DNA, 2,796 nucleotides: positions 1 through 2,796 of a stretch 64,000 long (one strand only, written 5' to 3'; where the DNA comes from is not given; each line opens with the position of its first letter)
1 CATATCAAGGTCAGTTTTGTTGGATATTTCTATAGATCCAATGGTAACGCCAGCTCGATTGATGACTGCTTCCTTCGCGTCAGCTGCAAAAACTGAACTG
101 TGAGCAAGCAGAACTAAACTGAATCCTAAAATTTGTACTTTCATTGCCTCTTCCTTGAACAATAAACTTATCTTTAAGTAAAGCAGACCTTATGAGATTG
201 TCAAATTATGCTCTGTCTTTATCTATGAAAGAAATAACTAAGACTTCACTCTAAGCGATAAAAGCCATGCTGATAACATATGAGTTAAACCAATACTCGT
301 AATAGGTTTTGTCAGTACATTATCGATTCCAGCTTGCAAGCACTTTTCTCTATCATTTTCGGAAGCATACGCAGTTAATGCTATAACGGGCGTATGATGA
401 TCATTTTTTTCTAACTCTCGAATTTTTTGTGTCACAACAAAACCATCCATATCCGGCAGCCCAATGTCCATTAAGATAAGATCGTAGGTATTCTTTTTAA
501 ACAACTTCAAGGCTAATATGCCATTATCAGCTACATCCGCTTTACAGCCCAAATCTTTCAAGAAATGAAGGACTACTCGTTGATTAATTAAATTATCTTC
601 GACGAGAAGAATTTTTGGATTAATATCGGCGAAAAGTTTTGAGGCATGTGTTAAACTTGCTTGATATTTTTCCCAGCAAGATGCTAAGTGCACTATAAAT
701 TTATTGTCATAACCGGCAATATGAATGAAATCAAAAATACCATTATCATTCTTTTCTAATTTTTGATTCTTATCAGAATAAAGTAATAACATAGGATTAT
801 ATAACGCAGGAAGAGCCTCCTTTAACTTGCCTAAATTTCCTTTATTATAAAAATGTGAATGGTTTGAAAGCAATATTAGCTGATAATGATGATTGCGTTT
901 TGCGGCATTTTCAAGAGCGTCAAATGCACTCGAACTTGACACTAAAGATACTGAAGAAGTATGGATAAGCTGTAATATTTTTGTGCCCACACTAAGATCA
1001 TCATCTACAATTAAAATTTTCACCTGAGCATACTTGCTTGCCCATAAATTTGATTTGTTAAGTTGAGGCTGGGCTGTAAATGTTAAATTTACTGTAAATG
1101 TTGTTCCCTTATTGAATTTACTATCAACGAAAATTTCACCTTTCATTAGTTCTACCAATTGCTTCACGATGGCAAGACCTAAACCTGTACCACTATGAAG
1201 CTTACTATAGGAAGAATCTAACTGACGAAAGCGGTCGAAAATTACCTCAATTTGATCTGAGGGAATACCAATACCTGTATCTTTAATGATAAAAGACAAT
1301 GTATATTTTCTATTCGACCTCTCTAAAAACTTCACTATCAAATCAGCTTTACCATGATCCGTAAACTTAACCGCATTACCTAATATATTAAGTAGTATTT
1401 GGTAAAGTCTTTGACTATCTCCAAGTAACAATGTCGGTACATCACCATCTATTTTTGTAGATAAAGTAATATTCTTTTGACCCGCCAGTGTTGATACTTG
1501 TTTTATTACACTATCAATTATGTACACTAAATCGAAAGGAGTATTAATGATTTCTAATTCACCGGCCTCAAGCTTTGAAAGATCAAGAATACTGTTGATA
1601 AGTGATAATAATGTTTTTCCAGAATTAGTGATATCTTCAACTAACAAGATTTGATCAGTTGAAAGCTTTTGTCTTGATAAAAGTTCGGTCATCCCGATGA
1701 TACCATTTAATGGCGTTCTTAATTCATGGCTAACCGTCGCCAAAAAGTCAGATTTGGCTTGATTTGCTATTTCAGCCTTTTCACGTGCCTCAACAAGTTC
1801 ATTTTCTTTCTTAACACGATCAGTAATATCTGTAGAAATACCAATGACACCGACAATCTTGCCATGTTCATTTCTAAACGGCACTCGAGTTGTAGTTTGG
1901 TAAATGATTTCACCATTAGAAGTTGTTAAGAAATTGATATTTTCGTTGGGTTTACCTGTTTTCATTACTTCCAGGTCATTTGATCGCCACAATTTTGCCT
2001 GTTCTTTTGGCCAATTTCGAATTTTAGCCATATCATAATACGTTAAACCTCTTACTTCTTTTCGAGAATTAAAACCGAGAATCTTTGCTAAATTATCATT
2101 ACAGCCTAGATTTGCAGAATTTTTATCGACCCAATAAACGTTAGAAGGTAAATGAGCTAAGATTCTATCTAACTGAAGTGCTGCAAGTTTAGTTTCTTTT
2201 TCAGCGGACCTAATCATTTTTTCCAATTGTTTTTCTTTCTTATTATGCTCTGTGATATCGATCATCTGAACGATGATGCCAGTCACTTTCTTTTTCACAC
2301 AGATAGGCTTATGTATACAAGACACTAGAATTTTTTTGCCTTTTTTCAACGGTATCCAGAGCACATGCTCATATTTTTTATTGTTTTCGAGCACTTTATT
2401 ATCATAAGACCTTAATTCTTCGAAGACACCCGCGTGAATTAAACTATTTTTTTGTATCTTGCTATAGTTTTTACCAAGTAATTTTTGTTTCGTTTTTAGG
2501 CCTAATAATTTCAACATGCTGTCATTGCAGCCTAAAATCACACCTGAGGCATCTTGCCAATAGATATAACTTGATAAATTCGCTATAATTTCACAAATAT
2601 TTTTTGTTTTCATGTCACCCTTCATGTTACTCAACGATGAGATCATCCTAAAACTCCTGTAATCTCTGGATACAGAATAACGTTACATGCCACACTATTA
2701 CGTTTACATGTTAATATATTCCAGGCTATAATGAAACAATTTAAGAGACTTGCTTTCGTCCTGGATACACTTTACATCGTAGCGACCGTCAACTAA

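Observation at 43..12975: Sensor-kinase plus giant-NRPS module bracketed by ~183-bp direct repeats that each carry the 5' end of a secreted-protein gene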

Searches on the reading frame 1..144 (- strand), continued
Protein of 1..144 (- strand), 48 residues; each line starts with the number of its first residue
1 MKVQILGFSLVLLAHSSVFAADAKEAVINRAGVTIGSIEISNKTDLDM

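Call 47: find_encoding_contigs(protein=P0125, flank=10000, max_places=6)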
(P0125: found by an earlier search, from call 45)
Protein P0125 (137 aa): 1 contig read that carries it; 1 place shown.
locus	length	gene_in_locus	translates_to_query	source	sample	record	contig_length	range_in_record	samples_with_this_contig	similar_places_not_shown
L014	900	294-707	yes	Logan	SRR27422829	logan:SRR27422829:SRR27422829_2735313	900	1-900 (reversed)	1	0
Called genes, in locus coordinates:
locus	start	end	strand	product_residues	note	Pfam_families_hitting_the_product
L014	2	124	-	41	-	?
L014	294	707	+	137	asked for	-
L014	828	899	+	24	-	?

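Call 54: search_protein_families(library=ncbifam, proteins=[P0122], max_evalue=0.00001)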
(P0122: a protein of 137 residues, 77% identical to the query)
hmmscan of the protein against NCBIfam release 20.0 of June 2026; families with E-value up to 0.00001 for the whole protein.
P0122 (137 aa): 0 families

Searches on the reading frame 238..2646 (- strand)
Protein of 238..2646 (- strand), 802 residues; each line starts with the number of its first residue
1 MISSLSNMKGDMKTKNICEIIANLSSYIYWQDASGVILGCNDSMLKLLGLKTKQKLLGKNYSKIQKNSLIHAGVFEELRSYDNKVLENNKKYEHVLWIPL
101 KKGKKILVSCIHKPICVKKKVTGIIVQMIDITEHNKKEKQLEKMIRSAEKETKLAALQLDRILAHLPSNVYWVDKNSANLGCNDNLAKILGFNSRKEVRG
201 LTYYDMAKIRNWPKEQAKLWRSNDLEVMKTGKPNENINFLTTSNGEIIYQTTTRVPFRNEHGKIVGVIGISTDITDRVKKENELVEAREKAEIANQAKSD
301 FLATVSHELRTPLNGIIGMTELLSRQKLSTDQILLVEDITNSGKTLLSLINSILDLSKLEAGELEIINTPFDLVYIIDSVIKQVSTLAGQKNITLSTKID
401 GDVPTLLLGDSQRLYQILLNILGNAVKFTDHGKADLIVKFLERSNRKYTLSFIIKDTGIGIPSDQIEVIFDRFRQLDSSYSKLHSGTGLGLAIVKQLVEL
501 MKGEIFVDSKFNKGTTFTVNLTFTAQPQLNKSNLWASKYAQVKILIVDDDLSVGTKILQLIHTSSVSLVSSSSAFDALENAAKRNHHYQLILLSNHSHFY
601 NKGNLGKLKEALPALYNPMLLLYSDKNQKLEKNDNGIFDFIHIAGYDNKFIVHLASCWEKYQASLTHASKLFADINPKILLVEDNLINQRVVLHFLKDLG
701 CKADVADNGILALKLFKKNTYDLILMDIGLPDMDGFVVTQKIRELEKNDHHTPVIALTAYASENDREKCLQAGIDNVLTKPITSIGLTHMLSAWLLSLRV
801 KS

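Call 10: search_protein_families(library=pfam, proteins=[window:238-2646:-])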
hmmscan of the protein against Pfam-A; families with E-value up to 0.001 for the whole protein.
window:238-2646:- (802 aa): 7 families
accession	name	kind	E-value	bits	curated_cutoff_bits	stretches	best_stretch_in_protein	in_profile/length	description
PF00072.30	Response_reg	-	2.5e-28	98.9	30.2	1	679-790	1-109/111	Response regulator receiver domain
PF02518.31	HATPase_c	-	1.2e-27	97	26.4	1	409-523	1-109/111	Histidine kinase-, DNA gyrase B-, and HSP90-like ATPase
PF00512.31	HisKA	-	4.3e-20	72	26.9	1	297-362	1-66/66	His Kinase A (phospho-acceptor) domain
PF13426.13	PAS_9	-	7.8e-19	68.3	27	2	176-276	10-103/103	PAS domain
PF08448.16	PAS_4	-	7.2e-17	62.1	23.1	1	163-278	1-109/110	PAS fold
PF00989.32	PAS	-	2.3e-13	50.6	22.6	2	158-274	2-113/113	PAS fold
PF08447.18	PAS_3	-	0.00069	20.3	25.6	0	181-270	3-88/89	PAS fold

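Call 11: find_encoding_contigs(protein=window:238-2646:-, flank=10000, max_places=6)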
Protein window:238-2646:- (802 aa): no gene with exactly this product is on record in the collection.

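Call 45: list_cluster_members(proteins=[P0122, P0001, window:238-2643:-])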
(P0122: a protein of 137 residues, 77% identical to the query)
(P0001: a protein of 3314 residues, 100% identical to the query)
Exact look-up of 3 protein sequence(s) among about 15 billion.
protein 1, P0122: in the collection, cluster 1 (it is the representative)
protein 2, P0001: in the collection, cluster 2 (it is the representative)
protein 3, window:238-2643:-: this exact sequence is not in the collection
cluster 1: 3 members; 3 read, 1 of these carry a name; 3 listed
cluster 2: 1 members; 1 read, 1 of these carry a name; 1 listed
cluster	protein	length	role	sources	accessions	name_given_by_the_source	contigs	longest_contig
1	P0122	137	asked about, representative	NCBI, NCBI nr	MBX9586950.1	MAG: hypothetical protein K2X50_06800 [Gammaproteobacteria bacterium] | hypothetical protein [Gammaproteobacteria bacterium]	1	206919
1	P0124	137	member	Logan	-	-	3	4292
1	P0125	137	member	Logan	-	-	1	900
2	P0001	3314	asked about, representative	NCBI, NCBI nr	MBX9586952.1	MAG: amino acid adenylation domain-containing protein [Gammaproteobacteria bacterium] | amino acid adenylation domain-containing protein [Gammaproteobacteria bacterium]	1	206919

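Call 54: search_protein_families(library=ncbifam, proteins=[window:238-2646:-], max_evalue=0.00001)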
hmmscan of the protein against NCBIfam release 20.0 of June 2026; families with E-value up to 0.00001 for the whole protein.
window:238-2646:- (802 aa): 138 families (the best 25 are shown)
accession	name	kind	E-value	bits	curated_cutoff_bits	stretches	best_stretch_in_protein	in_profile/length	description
NF008318.0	PRK11107.1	equivalog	5.5e-114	382.1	890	1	283-796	278-786/920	two-component sensor histidine kinase BarA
TIGR02956.1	TMAO_torS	equivalog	6.7e-108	362.1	676.5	2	286-593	452-751/967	TMAO reductase system sensor histidine kinase/response regulator TorS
NF008302.0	PRK11091.1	equivalog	1.2e-107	361.1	838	3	158-593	156-575/779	aerobic respiration two-component sensor histidine kinase ArcB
NF041947.1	LuxQ_Vibrio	equivalog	1.5e-94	317.5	1200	2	262-580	436-761/843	quorum-sensing autoinducer 2 sensor kinase/phosphatase LuxQ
NF008099.0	PRK10841.1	equivalog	1.3e-92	311.2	920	2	235-543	412-710/949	two-component system sensor histidine kinase RcsC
NF011874.0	PRK15347.1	equivalog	4.3e-92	309.6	852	2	280-526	380-617/921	two component system sensor kinase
NF045901.1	HisKinLetSLeg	equivalog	2.5e-80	270.6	1650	1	280-788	275-782/906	two-component system sensor histidine kinase LetS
NF038297.2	hybrid_HK_HrmK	equivalog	1.1e-79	268.7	725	2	278-536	215-470/607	hybrid histidine kinase/response regulator HrmK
NF047874.1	MASE3_PAS_HK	subfamily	2.1e-65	221.8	560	1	145-526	253-628/655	MASE3 domain-containing sensor histidine kinase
NF008543.0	PRK11466.1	equivalog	6.6e-64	216.2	982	2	286-584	432-724/914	TMAO reductase system sensor histidine kinase/response regulator TorS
NF046044.1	PnpS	equivalog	5.9e-63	213.2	400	1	139-521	37-389/390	two-component system histidine kinase PnpS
NF041832.1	near_NosP_CTERM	subfamily_domain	1.7e-56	191.9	400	1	292-632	1-343/370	NahK/ErcS family hybrid sensor histidine kinase/response regulator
NF007420.1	PRK09959.1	equivalog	7.4e-52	176.1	1995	2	271-549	685-966/1197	acid-sensing system histidine kinase EvgS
NF047465.1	hybrid_HK_LvrA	exception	5.7e-51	173.5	1200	2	235-533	147-432/819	hybrid histidine kinase/response regulator LvrA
TIGR02966.1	phoR_proteo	equivalog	9.4e-49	166.2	334.2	1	281-520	95-332/333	phosphate regulon sensor histidine kinase PhoR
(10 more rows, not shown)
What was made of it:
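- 238..2646 (-): Hybrid sensor histidine kinase (PAS-PAS-HisKA-HATPase_c-REC). It is full length and has no Hpt domain. Pfam (call 10) and NCBIfam sub-threshold BarA/ArcB/LetS-like matches (call 54).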
